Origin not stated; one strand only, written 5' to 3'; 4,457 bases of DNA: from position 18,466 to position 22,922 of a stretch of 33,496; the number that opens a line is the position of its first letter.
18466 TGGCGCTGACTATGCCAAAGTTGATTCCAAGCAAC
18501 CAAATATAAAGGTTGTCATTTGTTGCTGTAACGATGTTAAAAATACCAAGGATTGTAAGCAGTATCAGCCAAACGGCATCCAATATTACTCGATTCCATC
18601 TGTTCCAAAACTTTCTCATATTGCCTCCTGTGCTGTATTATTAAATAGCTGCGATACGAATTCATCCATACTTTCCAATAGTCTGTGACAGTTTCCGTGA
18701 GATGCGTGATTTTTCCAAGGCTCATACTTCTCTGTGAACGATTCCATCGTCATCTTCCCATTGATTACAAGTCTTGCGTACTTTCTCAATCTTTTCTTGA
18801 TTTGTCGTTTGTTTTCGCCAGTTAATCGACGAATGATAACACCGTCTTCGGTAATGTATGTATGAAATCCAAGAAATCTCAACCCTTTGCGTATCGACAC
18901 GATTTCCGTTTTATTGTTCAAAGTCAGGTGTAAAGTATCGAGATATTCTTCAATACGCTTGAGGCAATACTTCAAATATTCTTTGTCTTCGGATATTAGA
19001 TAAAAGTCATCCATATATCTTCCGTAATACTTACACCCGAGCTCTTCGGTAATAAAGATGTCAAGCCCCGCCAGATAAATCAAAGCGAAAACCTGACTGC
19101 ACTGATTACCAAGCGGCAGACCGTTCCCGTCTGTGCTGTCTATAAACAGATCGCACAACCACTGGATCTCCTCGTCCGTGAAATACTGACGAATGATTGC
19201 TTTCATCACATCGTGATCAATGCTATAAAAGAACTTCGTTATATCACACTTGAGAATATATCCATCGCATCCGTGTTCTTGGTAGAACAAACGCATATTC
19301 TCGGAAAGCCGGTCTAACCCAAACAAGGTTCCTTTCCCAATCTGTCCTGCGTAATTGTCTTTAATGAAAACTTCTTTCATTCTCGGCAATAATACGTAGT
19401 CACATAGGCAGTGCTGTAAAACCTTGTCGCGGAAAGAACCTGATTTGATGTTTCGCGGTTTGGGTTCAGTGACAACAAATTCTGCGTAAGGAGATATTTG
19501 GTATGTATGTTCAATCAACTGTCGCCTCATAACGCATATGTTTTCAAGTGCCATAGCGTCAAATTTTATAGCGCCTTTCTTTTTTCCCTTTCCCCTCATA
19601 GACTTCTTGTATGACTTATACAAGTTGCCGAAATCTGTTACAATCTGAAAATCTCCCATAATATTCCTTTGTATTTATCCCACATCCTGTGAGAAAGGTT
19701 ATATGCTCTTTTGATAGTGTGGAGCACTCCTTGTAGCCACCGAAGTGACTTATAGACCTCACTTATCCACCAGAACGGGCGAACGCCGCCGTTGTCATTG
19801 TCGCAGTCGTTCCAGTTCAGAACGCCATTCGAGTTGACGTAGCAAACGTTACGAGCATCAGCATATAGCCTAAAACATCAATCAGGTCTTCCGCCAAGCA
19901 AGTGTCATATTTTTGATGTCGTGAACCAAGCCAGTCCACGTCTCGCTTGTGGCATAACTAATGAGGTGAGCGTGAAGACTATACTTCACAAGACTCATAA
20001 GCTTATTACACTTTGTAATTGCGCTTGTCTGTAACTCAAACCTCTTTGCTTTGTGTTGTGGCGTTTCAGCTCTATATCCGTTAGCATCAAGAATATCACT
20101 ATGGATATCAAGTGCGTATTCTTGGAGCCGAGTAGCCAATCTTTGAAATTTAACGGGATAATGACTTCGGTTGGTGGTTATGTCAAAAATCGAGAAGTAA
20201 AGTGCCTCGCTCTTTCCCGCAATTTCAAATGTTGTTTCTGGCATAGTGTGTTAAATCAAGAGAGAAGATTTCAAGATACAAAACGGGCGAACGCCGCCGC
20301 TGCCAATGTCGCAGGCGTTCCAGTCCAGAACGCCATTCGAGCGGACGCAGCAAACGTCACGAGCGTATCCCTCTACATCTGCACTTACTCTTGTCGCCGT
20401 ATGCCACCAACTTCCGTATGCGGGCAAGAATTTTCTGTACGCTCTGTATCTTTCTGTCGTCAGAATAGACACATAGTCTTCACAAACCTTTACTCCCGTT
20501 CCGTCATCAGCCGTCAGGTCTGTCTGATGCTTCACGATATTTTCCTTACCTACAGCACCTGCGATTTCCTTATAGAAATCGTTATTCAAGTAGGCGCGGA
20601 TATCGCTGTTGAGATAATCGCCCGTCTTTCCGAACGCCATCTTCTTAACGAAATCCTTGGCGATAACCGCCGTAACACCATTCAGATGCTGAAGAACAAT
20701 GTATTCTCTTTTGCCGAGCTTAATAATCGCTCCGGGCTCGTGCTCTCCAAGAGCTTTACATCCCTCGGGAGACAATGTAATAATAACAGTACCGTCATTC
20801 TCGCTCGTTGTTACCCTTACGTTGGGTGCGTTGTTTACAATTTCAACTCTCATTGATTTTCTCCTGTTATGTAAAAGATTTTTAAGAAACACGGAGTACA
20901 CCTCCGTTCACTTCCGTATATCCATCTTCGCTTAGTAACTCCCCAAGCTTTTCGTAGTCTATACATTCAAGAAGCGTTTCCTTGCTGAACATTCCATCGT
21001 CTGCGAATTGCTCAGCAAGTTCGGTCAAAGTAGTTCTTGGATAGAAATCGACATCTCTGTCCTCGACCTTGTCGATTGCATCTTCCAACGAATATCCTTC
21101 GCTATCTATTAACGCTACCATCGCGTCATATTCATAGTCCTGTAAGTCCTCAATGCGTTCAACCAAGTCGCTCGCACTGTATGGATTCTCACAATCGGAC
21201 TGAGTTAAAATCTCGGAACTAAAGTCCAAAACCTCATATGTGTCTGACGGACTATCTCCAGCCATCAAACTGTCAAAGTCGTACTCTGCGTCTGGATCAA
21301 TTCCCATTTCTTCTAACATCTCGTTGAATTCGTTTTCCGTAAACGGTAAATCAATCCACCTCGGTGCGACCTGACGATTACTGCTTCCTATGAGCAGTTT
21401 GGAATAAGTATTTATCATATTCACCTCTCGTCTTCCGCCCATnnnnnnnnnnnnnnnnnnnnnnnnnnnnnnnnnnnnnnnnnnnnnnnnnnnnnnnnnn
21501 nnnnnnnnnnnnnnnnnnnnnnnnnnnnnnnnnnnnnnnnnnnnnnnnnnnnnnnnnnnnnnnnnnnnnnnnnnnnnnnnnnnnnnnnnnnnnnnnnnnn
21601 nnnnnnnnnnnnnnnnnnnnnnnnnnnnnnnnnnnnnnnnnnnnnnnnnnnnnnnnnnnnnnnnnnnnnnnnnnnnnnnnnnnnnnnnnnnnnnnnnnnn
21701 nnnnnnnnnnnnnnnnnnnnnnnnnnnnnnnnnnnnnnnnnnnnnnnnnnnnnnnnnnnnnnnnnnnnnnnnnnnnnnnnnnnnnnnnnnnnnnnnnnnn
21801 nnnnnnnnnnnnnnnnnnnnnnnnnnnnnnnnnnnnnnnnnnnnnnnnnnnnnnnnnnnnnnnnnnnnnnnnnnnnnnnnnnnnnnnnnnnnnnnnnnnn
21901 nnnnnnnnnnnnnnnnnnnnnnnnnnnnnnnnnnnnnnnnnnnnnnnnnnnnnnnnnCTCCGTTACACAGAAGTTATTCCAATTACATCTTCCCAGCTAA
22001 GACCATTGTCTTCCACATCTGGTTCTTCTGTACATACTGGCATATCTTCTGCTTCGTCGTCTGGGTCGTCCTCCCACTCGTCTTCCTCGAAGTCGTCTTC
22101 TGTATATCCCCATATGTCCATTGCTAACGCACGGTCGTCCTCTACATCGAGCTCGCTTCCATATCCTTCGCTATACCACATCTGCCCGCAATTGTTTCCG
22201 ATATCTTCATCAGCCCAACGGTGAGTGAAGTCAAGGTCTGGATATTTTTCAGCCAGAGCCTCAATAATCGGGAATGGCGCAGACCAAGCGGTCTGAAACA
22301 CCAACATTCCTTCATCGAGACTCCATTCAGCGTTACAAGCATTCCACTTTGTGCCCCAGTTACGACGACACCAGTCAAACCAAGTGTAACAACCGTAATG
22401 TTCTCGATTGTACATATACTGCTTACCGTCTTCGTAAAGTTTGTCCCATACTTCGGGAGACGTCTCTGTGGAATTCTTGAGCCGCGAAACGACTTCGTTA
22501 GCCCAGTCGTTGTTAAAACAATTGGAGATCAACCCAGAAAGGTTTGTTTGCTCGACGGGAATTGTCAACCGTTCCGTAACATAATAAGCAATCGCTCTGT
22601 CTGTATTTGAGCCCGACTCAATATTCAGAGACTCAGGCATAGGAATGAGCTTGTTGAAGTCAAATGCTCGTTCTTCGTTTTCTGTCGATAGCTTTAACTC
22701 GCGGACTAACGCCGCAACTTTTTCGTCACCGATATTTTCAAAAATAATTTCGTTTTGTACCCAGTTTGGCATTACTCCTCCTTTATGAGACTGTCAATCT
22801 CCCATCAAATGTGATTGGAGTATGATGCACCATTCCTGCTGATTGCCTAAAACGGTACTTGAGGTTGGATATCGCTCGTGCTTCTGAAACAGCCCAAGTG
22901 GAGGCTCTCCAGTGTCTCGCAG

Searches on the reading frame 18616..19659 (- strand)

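Call 24: search_protein_families(library=phrogs, proteins=[window:18616-19659:-], max_evalue=0.001)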
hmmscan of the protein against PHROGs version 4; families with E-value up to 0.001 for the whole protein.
window:18616-19659:- (347 aa): 2 families
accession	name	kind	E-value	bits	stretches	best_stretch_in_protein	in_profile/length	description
phrog_1423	-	DNA, RNA and nucleotide metabolism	6.2e-110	369.9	1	4-335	103-438/1040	Reverse transcriptase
phrog_2825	-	DNA, RNA and nucleotide metabolism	1.1e-09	39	1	127-297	104-274/336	polymerase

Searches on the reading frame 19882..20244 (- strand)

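Call 25: search_protein_families(library=phrogs, proteins=[window:19882-20244:-], max_evalue=0.001)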
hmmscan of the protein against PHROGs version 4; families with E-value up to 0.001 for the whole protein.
window:19882-20244:- (120 aa): 1 family
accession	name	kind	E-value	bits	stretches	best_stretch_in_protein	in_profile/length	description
phrog_3206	-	DNA, RNA and nucleotide metabolism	1.4e-13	51.7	1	7-119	17-122/154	Avd protein of DGR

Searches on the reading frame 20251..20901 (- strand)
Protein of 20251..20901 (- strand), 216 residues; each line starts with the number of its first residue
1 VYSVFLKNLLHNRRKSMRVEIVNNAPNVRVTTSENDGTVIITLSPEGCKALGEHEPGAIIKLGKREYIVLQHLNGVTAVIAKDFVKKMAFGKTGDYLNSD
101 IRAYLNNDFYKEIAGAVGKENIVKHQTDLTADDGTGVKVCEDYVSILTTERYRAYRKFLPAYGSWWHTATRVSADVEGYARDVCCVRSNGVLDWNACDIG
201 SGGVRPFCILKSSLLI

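Call 24: search_protein_families(library=phrogs, proteins=[window:20251-20901:-], max_evalue=0.001)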
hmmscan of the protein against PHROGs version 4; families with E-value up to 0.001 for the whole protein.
window:20251-20901:- (216 aa): 2 families
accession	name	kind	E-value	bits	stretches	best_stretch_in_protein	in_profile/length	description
phrog_9958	-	unknown function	2.5e-30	106.4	1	49-216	5-180/210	-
phrog_10993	-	head and packaging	0.0002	21.3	1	174-216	205-246/556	Hoc-like head decoration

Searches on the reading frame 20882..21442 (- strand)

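Call 24: search_protein_families(library=phrogs, proteins=[window:20882-21442:-], max_evalue=0.001)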
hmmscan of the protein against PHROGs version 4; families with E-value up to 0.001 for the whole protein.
window:20882-21442:- (186 aa): 1 family
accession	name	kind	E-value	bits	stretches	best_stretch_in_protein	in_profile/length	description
phrog_2059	-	moron, auxiliary metabolic gene and host takeover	1.4e-07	32.9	1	28-178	21-169/181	anti-restriction protein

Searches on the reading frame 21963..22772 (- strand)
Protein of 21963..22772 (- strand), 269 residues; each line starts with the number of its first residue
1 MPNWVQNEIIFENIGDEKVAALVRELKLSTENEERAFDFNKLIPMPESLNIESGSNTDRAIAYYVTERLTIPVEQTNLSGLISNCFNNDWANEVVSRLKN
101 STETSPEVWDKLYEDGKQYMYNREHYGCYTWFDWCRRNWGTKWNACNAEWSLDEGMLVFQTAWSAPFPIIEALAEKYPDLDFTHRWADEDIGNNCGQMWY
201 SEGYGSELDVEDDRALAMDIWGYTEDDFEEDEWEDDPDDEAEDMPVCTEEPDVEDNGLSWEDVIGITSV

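Call 24: search_protein_families(library=phrogs, proteins=[window:21963-22772:-], max_evalue=0.001)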
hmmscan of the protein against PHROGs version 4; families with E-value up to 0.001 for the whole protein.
window:21963-22772:- (269 aa): 2 families
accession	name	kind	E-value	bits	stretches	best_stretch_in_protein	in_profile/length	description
phrog_12644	-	unknown function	5.2e-39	135.4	1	1-239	1-226/236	-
phrog_20518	-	unknown function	1.6e-09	39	1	130-184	106-164/177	-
